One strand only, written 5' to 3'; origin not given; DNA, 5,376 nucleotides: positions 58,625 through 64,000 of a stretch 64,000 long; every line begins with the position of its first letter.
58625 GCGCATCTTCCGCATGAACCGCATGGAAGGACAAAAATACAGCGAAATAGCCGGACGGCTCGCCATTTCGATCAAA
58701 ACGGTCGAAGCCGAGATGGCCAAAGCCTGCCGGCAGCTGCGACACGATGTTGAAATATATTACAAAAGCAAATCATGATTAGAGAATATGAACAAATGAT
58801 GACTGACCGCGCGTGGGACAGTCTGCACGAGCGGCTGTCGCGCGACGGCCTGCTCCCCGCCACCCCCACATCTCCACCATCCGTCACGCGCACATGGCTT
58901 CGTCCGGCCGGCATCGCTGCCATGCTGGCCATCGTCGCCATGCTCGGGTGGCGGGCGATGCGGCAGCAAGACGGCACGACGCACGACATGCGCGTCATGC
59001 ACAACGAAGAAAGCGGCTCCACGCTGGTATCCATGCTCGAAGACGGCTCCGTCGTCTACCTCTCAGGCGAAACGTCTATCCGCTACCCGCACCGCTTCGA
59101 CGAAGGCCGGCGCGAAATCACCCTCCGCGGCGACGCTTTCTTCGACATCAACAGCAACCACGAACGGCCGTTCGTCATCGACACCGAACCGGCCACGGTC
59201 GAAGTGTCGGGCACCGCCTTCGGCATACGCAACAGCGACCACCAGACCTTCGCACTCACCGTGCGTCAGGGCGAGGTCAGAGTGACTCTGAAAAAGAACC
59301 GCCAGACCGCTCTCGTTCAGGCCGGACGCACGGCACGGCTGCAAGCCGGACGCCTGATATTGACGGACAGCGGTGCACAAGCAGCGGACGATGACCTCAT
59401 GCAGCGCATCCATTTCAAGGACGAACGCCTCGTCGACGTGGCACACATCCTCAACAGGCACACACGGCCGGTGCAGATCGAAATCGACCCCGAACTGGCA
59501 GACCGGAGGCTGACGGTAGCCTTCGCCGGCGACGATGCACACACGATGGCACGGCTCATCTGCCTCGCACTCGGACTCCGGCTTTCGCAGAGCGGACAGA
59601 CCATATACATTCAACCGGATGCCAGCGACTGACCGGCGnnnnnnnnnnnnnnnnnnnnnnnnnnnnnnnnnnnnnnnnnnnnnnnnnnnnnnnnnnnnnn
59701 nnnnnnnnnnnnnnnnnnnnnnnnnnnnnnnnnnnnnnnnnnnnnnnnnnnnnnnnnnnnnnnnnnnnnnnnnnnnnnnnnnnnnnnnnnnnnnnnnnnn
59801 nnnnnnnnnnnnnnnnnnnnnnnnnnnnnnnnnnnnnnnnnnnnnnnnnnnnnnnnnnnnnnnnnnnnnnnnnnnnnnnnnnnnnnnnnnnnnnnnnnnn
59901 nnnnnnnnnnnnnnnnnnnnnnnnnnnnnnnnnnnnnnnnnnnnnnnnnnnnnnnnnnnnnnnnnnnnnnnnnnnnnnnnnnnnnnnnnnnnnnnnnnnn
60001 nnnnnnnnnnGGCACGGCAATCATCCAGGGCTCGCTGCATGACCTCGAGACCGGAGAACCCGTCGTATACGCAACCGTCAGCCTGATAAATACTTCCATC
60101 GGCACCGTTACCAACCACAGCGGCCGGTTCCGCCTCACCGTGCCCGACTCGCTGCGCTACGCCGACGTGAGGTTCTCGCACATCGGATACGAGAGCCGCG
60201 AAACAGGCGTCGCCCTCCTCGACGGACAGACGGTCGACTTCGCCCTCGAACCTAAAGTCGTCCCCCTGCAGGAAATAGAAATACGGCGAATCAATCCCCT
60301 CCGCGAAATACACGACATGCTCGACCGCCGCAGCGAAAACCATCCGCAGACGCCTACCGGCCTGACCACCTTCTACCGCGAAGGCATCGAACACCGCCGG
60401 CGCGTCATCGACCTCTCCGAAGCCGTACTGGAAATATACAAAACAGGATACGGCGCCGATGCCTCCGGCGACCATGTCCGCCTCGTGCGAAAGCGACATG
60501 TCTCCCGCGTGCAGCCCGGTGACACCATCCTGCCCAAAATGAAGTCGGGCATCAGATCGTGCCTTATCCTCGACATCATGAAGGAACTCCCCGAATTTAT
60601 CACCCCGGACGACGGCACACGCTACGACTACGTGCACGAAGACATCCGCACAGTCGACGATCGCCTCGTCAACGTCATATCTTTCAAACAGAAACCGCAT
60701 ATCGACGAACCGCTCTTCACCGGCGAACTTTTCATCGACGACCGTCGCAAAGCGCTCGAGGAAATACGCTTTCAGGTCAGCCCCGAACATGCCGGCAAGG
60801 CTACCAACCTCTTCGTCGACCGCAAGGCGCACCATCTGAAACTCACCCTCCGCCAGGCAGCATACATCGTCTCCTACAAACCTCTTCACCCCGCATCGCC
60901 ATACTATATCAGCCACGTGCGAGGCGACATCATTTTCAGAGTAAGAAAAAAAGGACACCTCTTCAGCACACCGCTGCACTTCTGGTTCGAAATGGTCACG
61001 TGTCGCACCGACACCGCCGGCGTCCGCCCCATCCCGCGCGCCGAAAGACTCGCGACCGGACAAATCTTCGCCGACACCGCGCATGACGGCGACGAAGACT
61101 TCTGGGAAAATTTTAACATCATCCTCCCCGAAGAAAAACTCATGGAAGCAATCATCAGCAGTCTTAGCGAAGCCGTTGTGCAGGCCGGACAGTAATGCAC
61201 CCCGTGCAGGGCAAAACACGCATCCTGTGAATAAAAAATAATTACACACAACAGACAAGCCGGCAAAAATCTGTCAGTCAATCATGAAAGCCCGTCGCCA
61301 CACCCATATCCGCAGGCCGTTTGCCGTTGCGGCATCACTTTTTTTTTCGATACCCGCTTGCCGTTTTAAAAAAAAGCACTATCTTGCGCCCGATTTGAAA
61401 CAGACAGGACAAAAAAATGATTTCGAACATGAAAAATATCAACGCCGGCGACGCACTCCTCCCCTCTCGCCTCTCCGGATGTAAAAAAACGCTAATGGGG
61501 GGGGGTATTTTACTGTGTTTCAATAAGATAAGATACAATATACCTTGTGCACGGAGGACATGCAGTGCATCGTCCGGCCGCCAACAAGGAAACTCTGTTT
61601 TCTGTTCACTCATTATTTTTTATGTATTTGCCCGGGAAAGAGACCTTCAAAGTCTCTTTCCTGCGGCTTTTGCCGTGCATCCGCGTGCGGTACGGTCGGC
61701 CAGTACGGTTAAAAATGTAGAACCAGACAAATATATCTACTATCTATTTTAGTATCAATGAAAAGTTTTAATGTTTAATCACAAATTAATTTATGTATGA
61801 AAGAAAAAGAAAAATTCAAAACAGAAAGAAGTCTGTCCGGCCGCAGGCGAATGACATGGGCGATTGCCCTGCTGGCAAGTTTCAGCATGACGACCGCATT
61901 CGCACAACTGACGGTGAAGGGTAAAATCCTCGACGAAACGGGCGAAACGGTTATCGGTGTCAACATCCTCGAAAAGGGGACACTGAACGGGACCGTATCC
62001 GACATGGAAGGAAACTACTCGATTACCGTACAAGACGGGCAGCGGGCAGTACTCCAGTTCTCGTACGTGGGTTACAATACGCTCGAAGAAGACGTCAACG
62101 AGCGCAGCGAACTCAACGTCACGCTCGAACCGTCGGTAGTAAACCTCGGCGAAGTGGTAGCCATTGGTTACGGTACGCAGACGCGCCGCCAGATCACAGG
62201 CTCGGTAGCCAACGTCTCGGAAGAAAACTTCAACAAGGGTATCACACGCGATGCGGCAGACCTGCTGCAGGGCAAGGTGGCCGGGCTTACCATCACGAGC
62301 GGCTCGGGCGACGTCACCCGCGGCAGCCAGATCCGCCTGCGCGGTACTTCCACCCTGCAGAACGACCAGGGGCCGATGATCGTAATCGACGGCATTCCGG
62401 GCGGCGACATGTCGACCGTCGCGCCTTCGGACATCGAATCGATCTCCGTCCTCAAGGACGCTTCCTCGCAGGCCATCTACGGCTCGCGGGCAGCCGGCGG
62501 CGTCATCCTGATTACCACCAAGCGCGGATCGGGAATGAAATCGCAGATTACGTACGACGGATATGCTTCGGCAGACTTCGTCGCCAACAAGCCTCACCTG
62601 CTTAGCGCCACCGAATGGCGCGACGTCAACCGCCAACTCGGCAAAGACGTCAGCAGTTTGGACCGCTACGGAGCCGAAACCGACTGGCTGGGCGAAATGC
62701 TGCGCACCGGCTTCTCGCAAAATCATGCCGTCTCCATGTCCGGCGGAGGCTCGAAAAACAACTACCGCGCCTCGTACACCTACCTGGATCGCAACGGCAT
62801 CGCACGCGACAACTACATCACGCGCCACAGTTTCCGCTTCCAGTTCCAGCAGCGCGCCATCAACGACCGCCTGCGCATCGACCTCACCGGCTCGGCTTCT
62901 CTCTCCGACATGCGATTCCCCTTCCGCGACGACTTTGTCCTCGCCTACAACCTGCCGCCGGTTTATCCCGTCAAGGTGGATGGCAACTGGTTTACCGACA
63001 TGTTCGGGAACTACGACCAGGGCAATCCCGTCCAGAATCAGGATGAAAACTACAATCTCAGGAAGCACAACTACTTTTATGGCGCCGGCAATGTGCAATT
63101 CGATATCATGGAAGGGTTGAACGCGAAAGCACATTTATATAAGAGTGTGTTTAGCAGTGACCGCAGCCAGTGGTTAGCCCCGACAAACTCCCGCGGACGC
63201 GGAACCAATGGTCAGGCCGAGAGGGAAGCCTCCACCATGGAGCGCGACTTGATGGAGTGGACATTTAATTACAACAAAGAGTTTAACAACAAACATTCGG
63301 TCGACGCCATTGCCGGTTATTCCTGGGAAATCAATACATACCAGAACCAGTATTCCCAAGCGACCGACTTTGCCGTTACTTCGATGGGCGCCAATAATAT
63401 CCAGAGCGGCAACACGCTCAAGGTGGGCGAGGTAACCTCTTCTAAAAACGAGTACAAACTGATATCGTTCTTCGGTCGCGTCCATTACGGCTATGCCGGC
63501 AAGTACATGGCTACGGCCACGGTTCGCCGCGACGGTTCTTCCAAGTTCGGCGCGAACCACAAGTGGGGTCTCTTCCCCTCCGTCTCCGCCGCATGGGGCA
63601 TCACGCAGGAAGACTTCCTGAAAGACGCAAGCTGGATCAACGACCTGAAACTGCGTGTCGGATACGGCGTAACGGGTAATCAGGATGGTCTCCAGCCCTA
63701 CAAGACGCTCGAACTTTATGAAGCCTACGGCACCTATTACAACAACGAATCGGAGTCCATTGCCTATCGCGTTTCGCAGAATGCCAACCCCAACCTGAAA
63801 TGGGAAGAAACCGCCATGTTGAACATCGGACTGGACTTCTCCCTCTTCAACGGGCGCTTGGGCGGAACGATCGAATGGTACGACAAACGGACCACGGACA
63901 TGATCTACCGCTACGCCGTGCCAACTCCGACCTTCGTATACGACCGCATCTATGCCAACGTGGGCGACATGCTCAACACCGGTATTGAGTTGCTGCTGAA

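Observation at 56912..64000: Non-canonical ECF-sigma/anti-sigma uptake locus: the STN signalling domain is on a stand-alone CarboxypepD_reg protein, not on the SusC transporter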

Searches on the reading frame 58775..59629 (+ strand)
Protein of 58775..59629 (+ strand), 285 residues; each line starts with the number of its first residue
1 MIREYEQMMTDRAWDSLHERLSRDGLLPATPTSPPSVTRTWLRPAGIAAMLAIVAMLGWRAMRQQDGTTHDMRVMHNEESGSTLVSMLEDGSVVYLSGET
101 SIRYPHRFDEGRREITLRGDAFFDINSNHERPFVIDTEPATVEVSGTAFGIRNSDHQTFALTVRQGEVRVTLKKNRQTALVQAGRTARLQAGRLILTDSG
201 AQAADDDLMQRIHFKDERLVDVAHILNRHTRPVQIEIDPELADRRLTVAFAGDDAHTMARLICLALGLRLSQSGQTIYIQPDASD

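Call 5: search_protein_families(library=pfam, proteins=[window:58775-59629:+], max_evalue=0.1)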
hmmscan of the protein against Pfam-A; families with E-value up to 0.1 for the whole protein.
window:58775-59629:+ (285 aa): 4 families
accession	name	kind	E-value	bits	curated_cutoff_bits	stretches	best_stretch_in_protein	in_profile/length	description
PF04773.18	FecR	-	1e-15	58.4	24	1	80-169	7-97/97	FecR protein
PF16344.10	FecR_C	-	0.0081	16.6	24.4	1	212-279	2-70/70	FecR, C-terminal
PF11142.13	DUF2917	-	0.064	13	25.5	0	155-196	13-54/59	Protein of unknown function (DUF2917)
PF20229.3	ChrB_N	-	0.072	13.5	23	0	160-261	13-113/159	Protein ChrB, N-terminal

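Call 6: search_protein_families(library=ncbifam, proteins=[window:58775-59629:+], max_evalue=0.1)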
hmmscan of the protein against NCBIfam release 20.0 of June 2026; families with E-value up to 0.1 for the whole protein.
window:58775-59629:+ (285 aa): 4 families
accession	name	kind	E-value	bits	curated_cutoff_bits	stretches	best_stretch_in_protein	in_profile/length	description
NF007296.1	PRK09774.1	equivalog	5e-17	62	385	1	50-270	83-300/313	ferric citrate uptake sigma factor regulator FecR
NF047876.1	Lsa19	exception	0.00018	21.3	250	1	132-212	97-178/182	adhesin Lsa19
NF052375.1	antisigma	equivalog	0.00061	19.9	100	1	9-70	50-115/217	anti-sigma factor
NF001847.0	PRK00571.1-4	equivalog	0.091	12.4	135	0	145-207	28-90/139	F0F1 ATP synthase subunit epsilon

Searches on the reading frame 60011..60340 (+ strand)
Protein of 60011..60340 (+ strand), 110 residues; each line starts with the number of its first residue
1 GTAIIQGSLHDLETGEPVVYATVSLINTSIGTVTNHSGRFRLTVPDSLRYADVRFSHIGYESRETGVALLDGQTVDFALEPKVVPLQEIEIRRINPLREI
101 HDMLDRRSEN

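Call 33: search_solved_structures(query=window:60011-60340:+, max_evalue=1, show_alignments=5)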
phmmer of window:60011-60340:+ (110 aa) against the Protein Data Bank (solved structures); distinct sequences matched with E-value up to 1: 7.
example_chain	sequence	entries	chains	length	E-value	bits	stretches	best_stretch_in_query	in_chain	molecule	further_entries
6sli_B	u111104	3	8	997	0.0055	20.2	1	5-69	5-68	RagA protein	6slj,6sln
6ytc_A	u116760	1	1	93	0.011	19.3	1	7-64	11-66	TonB-dependent receptor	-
9hfj_A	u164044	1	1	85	0.012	19.1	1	6-67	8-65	SusC homolog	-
5t3r_D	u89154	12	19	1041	0.18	15.3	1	5-63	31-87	SusC homolog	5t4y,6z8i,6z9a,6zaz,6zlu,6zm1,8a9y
8aa4_A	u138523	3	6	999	0.4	14.2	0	7-67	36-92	SusC homolog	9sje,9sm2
9qe9_A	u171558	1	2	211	0.58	13.7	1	35-77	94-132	ADP-ribosylating toxin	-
9gbc_A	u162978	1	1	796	0.72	13.4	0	10-91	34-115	TonB-linked outer membrane receptor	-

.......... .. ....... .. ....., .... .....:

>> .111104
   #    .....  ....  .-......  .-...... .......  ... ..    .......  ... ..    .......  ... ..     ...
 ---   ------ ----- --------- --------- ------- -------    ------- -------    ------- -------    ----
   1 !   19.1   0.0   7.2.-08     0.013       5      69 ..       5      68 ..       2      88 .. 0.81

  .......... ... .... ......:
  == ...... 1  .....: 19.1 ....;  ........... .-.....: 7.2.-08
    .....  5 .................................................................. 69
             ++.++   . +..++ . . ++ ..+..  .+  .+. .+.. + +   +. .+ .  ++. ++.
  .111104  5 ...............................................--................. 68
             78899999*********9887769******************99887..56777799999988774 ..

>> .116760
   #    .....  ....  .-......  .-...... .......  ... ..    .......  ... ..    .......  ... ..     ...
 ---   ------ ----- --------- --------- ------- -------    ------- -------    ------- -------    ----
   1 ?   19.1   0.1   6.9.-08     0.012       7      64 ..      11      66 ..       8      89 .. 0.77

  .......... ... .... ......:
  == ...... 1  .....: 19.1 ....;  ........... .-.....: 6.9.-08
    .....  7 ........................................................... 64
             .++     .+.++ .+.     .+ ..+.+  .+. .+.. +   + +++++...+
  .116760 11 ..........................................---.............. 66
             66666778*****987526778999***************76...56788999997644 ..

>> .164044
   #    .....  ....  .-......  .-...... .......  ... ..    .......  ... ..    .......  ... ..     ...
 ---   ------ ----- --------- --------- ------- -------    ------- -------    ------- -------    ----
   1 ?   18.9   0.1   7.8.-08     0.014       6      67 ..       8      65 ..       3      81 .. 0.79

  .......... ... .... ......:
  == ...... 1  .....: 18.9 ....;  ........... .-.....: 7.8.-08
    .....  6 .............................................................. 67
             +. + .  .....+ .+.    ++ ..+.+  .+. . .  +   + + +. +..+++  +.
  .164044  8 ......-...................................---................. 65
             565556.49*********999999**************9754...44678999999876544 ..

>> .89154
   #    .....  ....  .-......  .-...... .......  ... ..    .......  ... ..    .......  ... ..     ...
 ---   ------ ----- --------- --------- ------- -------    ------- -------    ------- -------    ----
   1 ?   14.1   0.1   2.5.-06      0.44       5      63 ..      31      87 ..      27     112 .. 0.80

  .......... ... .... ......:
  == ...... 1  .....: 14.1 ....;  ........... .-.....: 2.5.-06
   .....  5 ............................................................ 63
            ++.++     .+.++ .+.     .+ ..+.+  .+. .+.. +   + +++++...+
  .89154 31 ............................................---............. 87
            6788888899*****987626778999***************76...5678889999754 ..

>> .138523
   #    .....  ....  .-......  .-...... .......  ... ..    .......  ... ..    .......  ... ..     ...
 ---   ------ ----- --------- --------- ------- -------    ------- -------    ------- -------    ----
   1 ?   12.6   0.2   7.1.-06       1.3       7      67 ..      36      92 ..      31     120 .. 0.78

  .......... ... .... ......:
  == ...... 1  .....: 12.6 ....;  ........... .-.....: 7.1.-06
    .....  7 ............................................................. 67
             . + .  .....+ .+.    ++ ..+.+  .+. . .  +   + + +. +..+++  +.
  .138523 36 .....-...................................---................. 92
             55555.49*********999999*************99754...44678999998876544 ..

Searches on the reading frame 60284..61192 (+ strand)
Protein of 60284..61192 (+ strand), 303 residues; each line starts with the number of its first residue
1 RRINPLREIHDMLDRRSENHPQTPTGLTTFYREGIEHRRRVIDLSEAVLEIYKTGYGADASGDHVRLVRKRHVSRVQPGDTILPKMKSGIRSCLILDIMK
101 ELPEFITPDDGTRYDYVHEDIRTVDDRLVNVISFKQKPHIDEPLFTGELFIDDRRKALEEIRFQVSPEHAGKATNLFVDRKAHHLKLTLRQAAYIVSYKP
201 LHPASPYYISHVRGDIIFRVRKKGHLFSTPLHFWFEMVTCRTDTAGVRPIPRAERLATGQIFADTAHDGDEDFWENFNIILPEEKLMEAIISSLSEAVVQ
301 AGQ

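Call 38: search_protein_representatives(alignment_id=A2)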
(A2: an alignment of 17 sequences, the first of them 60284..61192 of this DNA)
Query: 17 sequences, 301 profile positions. Proteins with E-value up to 0.001 (for the whole library): 2397; up to 1e-10: 1455; up to 1e-30: 558. The best 150 are listed.
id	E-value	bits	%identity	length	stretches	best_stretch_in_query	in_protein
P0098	4.2e-126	436.3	-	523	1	2-299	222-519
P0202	1.5e-120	418.1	-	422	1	1-298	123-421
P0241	3.7e-120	416.8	-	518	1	2-297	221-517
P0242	1.7e-108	378.5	-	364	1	2-297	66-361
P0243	1.9e-108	378.4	-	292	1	24-299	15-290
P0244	5.9e-103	360.3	-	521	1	2-295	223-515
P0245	4.4e-102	357.5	-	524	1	3-299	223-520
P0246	4.1e-101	354.3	-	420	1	3-295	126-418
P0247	3.5e-100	351.2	-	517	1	3-295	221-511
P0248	4.8e-100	350.8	-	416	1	4-296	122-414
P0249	2.9e-96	338.4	-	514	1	2-297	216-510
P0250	1.1e-95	336.4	-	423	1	4-295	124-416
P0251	3.4e-95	334.8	-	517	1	2-291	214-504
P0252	5.2e-95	334.2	-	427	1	3-294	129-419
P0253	6.2e-94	330.7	-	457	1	4-297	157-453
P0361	2.5e-74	266.3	-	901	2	5-278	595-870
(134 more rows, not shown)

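Call 46: predict_structure(alignment_id=A2)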
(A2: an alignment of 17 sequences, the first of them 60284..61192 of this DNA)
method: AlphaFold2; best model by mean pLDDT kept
length: 303 residues; sequences in the alignment: 17
mean_pLDDT: 79.6   pTM: 0.79
mean pLDDT of the five models: 79.6, 79.4, 78.5, 76.7, 76.0
residues with pLDDT >= 90: 117; 70-90: 122; 50-70: 27; < 50: 37
segments of 3 or more residues with pLDDT < 50: 263-285, 287-289, 293-303
pLDDT, mean of each block of 10 residues (from residue 1): 88 92 92 85 86 87 87 71 64 80 74 90 85 93 93 93 92 83 84 92 88 92 77 90 91 76 47 41 46 44 39
secondary structure, 60 per line:
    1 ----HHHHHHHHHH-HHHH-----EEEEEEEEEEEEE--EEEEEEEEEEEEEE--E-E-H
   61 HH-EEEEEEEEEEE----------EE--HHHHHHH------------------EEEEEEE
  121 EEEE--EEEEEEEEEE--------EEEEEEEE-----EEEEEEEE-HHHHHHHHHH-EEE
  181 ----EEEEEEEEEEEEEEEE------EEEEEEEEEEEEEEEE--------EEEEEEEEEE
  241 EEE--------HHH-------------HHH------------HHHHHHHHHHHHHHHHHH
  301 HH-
elements in order: H5-14 H16-19 E25-37 E40-53 E64-74 H89-95 E114-124 E127-136 E145-152 E158-165 H167-176 E178-180 E185-200 E207-222 E231-243 H283-302

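Call 49: fold_search(model_id=the predicted structure, library=pdb)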
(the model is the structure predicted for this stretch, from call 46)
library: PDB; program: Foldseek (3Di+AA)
matches with E <= 10: 1353; with E <= 0.001: 9
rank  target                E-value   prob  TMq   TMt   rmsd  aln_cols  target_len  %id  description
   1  3buu_A                2.1e-06  1.00  0.30  0.38  11.8       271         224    9  Crystal structure of LolA superfamily protein NE2245 from Nitrosomonas europaea (released 2008-01-22)
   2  4z48_A                2.9e-06  1.00  0.36  0.42  10.4       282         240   11  Crystal structure of a DUF1329 family protein (DESPIG_00262) from Desulfovibrio piger ATCC 29098 at 1.75 A resolution (released 2015-04-22)
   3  3bk5                  1.3e-05  1.00  0.35  0.43  10.1       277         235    9  Crystal structure of putative outer membrane lipoprotein-sorting protein domain from Vibrio parahaemolyticus (released 2008-02-05)
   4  3buu_B                3.0e-05  1.00  0.31  0.39  11.8       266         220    9  Crystal structure of LolA superfamily protein NE2245 from Nitrosomonas europaea (released 2008-01-22)
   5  2p4b_B                8.6e-05  0.96  0.22  0.25  15.3       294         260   10  Crystal structure of E.coli RseB (released 2007-05-22)
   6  9ens_A                9.1e-05  1.00  0.33  0.11  14.0       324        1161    7  Cleavage product of vitellogenin from the honey bee hemolymph (released 2025-03-26)
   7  9tp6_B                1.5e-04  0.99  0.29  0.34  11.6       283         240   10  Structure of LolA3 from Porphyromonas gingivalis (released 2026-02-18)
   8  9tp6_A                1.6e-04  1.00  0.29  0.35  12.0       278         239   10  Structure of LolA3 from Porphyromonas gingivalis (released 2026-02-18)
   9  1lsh_A                3.4e-04  1.00  0.34  0.13  12.7       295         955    7  LIPID-PROTEIN INTERACTIONS IN LIPOVITELLIN (released 2002-07-31)
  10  6i7s_H                1.9e-03  0.97  0.31  0.13  16.4       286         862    5  Microsomal triglyceride transfer protein (released 2019-08-21)
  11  6i7s_G                2.4e-03  0.96  0.32  0.13  14.0       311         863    6  Microsomal triglyceride transfer protein (released 2019-08-21)
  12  8cgm_A                4.4e-03  0.99  0.30  0.43   9.9       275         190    9  Structure of the lipoprotein transporter LolA from Porphyromonas gingivalis (released 2023-06-21)
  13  4qda_E                7.2e-03  0.30  0.08  0.17  14.8       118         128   12  Crystal structure of mutant Thioesterase PA1618 (E64A) from Pseudomonas aeruginosa (released 2015-05-13)
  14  2x9k                  8.5e-03  0.25  0.19  0.20  22.0       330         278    9  Structure of a E.coli porin (released 2011-01-26)
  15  6ehc_A                1.0e-02  0.15  0.15  0.14  21.3       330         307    8  OmpUdeltaN (N-terminus deletion mutant of OmpU), outer membrane protein of Vibrio cholerae (released 2018-04-25)
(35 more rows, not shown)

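Call 51: search_protein_families(library=pfam, proteins=[P0361], max_evalue=0.1)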
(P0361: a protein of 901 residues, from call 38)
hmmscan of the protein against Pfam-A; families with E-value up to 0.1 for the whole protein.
P0361 (901 aa): 3 families
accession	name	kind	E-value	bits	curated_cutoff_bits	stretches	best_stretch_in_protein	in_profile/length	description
PF13715.12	CarbopepD_reg_2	-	3.7e-10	40.2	32.2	1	119-205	1-88/88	CarboxypepD_reg-like domain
PF13620.12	CarboxypepD_reg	-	1.6e-06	28.8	32.3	1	119-193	2-81/82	Carboxypeptidase regulatory-like domain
PF17131.11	LolA_like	-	0.0065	16.6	30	0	701-752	69-120/184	Outer membrane lipoprotein-sorting protein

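Call 74: search_solved_structures(query=A2, max_evalue=10)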
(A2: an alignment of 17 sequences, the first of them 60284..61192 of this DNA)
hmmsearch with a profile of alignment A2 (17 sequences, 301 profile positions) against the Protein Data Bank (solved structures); distinct sequences matched with E-value up to 10: 3.
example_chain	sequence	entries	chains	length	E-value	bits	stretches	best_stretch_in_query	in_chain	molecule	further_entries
6yip_A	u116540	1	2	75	0.15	14.2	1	22-50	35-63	Kinesin-like protein KIF20A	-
9av6_A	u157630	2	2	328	0.35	12.9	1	65-104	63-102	non-specific serine/threonine protein kinase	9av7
1ytm_A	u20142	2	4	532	1.6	10.8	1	134-186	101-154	phosphoenolpyruvate carboxykinase [ATP]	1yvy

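Call 75: search_protein_families(library=pfam, alignment_id=A2, max_evalue=0.1)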
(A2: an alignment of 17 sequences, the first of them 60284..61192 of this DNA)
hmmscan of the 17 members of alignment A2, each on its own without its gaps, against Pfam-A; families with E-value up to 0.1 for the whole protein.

A. member 1, window:60284-61192:+ (303 aa): 0 families

B. families by the number of members that match (of 17 scanned): 7 families
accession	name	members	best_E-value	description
PF17131.11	LolA_like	4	0.0013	Outer membrane lipoprotein-sorting protein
PF03317.18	ELF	1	0.0065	ELF protein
PF18939.6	DUF5686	1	0.0073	Family of unknown function (DUF5686)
PF16836.11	PSY3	1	0.009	Shu complex component Psy3, DNA-binding description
PF19385.4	DUF5960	1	0.012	Family of unknown function (DUF5960)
PF12856.12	ANAPC9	1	0.013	Anaphase-promoting complex subunit 9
PF06337.17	DUSP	1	0.05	DUSP domain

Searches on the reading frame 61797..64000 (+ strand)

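Call 5: search_protein_families(library=pfam, proteins=[window:61797-64000:+], max_evalue=0.1)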
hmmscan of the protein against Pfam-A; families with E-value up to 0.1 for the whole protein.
window:61797-64000:+ (734 aa): 6 families
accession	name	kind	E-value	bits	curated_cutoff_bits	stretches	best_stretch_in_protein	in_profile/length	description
PF00593.30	TonB_dep_Rec_b-barrel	-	1.5e-17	65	27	1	385-732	33-330/436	TonB dependent receptor-like, beta-barrel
PF13715.12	CarbopepD_reg_2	-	3.2e-17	62.8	32.2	1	40-121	1-87/88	CarboxypepD_reg-like domain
PF07715.20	Plug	-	4.5e-17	63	23.9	1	130-236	2-107/107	TonB-dependent Receptor Plug Domain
PF13620.12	CarboxypepD_reg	-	5e-08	33.6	32.3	1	39-110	1-81/82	Carboxypeptidase regulatory-like domain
PF25020.1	TTR_TEN1-4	-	0.0011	19.3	27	1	39-103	8-74/86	Teneurin TTR-like domain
PF15976.11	CooC_C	-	0.0015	19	29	1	38-92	17-68/93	CS1-pili formation C-terminal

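Call 6: search_protein_families(library=ncbifam, proteins=[window:61797-64000:+], max_evalue=0.1)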
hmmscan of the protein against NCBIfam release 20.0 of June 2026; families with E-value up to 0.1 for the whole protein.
window:61797-64000:+ (734 aa): 3 families
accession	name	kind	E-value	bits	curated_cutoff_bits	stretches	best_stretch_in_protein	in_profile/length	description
TIGR04056.1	OMP_RagA_SusC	subfamily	2.2e-188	628.8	368.25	1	39-732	2-717/981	SusC/RagA family TonB-linked outer membrane protein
TIGR04057.1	SusC_RagA_signa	signature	3.8e-18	65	46.2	1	212-242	1-31/31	SusC/RagA subfamily TonB-dependent outer membrane receptor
TIGR01779.1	TonB-B12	equivalog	6.2e-06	25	599.7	1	120-258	32-170/614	TonB-dependent vitamin B12 receptor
